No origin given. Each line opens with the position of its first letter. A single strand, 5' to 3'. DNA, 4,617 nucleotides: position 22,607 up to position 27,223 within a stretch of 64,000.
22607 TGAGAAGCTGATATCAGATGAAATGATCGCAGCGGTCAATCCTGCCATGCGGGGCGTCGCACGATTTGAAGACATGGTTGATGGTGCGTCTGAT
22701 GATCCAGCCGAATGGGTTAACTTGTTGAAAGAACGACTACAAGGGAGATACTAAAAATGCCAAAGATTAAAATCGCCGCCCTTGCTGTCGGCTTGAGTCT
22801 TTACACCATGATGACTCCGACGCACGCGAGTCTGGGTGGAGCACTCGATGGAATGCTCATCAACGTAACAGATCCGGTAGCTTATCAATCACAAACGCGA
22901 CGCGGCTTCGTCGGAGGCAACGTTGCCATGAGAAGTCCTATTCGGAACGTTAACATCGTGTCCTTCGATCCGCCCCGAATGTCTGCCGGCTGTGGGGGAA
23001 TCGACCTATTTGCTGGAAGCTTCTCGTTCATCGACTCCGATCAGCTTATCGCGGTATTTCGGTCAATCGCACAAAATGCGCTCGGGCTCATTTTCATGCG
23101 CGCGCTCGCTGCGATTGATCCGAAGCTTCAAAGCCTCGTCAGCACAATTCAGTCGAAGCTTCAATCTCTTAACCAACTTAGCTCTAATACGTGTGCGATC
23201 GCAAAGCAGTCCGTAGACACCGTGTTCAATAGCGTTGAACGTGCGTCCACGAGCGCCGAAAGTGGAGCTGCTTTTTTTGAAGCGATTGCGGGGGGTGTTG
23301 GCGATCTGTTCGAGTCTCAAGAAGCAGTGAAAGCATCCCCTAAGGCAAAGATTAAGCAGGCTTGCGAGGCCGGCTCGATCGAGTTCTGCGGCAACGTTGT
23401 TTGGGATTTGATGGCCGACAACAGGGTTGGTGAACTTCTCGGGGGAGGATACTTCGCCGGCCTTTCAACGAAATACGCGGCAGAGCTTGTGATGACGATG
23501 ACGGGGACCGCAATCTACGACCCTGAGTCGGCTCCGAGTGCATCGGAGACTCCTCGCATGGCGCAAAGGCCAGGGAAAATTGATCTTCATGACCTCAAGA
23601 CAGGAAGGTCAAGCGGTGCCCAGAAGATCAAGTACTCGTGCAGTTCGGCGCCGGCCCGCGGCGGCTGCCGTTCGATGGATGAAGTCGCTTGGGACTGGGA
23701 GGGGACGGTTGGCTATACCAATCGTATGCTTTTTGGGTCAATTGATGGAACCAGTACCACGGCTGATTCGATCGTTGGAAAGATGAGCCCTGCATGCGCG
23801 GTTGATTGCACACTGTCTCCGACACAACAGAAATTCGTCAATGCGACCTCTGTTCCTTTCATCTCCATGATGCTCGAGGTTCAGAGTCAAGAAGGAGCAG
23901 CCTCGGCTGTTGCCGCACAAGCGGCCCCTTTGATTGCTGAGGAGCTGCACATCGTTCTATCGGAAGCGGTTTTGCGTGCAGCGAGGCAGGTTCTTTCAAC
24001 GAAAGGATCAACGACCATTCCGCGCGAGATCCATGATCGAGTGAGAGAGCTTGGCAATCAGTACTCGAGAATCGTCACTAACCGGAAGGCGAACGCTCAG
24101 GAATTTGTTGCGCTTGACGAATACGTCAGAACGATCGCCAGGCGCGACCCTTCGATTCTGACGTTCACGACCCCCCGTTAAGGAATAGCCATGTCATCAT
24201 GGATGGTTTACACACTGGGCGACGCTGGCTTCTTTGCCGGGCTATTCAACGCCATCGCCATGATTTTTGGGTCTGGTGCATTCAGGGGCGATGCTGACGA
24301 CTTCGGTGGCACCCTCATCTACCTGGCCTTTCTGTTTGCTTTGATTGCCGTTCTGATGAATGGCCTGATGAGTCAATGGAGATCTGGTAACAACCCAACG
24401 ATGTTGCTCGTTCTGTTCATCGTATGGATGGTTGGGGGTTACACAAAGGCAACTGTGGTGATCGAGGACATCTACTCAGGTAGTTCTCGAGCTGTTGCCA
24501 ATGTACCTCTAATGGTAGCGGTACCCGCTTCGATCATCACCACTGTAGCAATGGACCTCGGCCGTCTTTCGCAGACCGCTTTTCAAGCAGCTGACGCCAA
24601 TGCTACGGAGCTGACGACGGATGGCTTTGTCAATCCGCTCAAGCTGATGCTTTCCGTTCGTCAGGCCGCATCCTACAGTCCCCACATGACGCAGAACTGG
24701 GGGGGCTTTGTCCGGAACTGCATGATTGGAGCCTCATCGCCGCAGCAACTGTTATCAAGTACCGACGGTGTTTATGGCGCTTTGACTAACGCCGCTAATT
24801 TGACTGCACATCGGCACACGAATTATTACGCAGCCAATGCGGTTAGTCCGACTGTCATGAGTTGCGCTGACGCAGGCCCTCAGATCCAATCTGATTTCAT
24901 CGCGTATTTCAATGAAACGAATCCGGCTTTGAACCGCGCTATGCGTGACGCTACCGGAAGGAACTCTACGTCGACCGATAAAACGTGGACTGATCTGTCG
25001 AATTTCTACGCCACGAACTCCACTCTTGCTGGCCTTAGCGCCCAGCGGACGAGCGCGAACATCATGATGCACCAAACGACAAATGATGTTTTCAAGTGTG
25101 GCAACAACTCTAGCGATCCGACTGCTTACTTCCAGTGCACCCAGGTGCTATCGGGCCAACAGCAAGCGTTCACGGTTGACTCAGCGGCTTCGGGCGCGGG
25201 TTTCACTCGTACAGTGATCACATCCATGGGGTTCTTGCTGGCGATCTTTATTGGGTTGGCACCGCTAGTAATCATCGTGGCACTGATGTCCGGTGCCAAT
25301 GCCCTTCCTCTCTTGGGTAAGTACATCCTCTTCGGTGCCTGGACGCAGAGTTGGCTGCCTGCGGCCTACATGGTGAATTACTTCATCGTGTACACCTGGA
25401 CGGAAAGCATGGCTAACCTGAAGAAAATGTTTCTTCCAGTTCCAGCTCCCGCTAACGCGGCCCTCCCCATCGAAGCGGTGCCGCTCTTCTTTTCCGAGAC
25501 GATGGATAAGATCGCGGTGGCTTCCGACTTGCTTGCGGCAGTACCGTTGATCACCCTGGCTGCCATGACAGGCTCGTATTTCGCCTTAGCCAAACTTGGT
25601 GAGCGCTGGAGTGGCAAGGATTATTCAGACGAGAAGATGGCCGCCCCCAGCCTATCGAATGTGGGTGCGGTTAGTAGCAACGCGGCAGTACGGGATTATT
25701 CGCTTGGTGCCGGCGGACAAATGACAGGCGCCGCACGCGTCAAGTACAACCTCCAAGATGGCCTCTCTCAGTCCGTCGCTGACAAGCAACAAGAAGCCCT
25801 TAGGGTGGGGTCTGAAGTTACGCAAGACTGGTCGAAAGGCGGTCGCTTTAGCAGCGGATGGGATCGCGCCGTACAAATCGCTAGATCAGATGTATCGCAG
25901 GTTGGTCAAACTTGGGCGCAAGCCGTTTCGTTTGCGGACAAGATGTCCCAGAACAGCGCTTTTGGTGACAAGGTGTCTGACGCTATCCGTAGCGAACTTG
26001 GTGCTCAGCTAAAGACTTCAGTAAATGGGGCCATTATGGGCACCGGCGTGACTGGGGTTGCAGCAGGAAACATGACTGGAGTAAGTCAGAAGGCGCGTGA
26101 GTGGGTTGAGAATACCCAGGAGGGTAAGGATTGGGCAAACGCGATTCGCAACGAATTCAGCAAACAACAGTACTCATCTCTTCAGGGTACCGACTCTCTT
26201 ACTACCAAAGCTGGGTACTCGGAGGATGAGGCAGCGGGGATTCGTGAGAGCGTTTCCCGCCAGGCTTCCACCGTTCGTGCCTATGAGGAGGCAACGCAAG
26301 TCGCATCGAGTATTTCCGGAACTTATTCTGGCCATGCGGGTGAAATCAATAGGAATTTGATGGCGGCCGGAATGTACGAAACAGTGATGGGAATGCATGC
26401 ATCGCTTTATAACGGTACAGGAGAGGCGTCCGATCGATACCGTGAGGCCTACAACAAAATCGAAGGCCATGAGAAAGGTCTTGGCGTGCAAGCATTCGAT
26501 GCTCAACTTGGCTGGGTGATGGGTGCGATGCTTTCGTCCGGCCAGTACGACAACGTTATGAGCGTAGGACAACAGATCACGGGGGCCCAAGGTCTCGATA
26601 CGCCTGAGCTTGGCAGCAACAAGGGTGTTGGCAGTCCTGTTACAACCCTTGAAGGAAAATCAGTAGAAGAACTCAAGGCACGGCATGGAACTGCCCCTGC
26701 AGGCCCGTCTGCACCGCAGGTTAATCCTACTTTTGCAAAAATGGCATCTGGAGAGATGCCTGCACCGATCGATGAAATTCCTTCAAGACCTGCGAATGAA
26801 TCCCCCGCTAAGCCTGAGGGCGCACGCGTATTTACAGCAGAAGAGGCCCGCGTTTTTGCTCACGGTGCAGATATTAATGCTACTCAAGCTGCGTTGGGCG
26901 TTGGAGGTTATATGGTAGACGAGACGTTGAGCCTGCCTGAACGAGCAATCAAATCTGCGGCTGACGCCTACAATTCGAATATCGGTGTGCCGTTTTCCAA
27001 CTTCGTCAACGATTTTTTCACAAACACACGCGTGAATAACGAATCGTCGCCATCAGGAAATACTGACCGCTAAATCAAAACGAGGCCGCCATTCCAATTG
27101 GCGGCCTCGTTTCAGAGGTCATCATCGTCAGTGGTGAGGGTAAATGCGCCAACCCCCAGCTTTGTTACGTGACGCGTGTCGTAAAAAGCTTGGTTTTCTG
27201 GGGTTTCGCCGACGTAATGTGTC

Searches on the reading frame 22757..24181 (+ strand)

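Call 119: search_protein_families(library=pfam, proteins=[window:22757-24181:+], max_evalue=0.00001)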
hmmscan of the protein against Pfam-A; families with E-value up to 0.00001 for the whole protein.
window:22757-24181:+ (474 aa): 1 family
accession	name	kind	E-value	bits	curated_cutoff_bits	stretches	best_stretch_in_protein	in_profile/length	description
PF06122.16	TraH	-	6.4e-70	236.7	25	1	33-401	8-355/358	Conjugative relaxosome accessory transposon protein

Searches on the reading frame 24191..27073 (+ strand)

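Call 119: search_protein_families(library=pfam, proteins=[window:24191-27073:+], max_evalue=0.00001)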
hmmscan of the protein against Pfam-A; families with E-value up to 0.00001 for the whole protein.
window:24191-27073:+ (960 aa): 1 family
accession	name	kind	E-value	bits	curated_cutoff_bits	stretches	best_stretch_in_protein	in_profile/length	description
PF07916.16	TraG_N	-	2.9e-94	317.1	36.1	1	6-481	2-462/462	TraG-like protein, N-terminal region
